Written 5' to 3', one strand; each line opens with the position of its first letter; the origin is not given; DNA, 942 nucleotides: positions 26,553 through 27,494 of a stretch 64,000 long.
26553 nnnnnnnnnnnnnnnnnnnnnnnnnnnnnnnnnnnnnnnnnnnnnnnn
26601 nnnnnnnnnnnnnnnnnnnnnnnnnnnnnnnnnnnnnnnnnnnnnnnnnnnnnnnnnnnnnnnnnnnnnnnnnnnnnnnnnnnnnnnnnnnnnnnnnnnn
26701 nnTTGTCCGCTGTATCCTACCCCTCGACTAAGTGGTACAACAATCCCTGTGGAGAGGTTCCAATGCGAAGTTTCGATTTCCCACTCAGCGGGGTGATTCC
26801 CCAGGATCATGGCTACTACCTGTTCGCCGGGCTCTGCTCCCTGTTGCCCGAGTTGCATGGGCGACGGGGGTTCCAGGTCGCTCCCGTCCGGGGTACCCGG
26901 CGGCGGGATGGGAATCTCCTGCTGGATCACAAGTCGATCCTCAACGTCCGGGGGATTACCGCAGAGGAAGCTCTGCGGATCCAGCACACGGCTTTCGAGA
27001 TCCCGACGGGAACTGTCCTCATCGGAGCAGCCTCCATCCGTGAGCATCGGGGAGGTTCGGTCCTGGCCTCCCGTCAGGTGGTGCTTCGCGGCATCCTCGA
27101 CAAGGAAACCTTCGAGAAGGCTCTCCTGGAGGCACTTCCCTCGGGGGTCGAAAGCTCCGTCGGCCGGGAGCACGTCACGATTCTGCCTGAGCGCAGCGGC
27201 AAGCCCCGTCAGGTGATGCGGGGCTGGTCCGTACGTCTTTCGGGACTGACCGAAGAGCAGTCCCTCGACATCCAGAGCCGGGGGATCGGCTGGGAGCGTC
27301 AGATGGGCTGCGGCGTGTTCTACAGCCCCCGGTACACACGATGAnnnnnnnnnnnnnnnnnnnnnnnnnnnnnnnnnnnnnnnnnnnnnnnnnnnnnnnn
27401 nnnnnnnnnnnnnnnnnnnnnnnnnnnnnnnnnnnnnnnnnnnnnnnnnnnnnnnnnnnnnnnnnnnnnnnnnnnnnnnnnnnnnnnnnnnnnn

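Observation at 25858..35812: Adaptation-less type I CRISPR-Cas effector locus flanked by two arrays on a phage-like element, with non-canonical gene order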

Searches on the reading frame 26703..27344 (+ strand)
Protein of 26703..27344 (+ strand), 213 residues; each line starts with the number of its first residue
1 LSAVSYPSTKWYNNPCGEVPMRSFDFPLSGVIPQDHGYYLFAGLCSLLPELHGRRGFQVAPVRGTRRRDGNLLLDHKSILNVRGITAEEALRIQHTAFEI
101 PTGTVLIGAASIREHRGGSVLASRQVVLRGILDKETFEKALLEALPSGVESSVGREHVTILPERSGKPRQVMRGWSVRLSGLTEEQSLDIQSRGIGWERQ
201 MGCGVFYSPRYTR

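Call 4: search_protein_families(library=pfam, proteins=[window:26703-27344:+], max_evalue=1)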
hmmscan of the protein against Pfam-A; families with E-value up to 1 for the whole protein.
window:26703-27344:+ (213 aa): 1 family
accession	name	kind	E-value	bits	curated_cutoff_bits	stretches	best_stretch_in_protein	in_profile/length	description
PF09559.15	Cas6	-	5.8e-29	101.9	26.7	1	26-208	5-188/191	Cas6 Crispr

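Call 5: search_protein_families(library=ncbifam, proteins=[window:26703-27344:+], max_evalue=1)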
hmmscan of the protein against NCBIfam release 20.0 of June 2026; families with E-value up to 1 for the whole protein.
window:26703-27344:+ (213 aa): 1 family
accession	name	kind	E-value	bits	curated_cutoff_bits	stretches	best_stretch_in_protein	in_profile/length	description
TIGR02807.1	cas6_cmx6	equivalog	3.4e-28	99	98.85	1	25-207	7-196/197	type I-MYXAN CRISPR-associated protein Cas6/Cmx6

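Call 6: search_protein_families(library=padloc, proteins=[window:26703-27344:+], max_evalue=1)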
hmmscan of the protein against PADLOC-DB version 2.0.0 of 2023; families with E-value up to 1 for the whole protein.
window:26703-27344:+ (213 aa): 6 families
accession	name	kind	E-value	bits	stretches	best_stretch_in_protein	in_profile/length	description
PDLC01625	Cas6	-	5.7e-30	102.9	1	26-208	4-186/189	"CAS-I,CAS-II,CAS-III,CAS-IV,CAS-V,CAS-VI; crRNAmaturation"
PDLC02102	Cas6b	-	2.5e-29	100.5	1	26-208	8-197/200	-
PDLC00953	Cas6a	-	9e-29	99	1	25-207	7-196/197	"CRISPR-associated protein Cas6, subtype MYXAN"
PDLC01316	Cas6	-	3.6e-28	97.1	1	26-207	5-184/185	"CAS-I,CAS-II,CAS-III,CAS-IV,CAS-V,CAS-VI; crRNAmaturation"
PDLC01346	Cas6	-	6.9e-26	89.6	1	26-209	5-189/191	"CAS-I,CAS-II,CAS-III,CAS-IV,CAS-V,CAS-VI; crRNAmaturation"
PDLC02106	Cas6b2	-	4.2e-20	70.6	1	24-206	11-200/203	-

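Call 108: search_solved_structures(query=window:26763-27344:+, max_evalue=0.01)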
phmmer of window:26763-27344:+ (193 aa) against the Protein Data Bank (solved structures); distinct sequences matched with E-value up to 0.01: 1.
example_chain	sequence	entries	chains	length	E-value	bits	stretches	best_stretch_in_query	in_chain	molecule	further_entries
8fcj_B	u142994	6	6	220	4.3e-13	52.7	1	6-188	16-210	Type I-B CRISPR-associated protein Cas6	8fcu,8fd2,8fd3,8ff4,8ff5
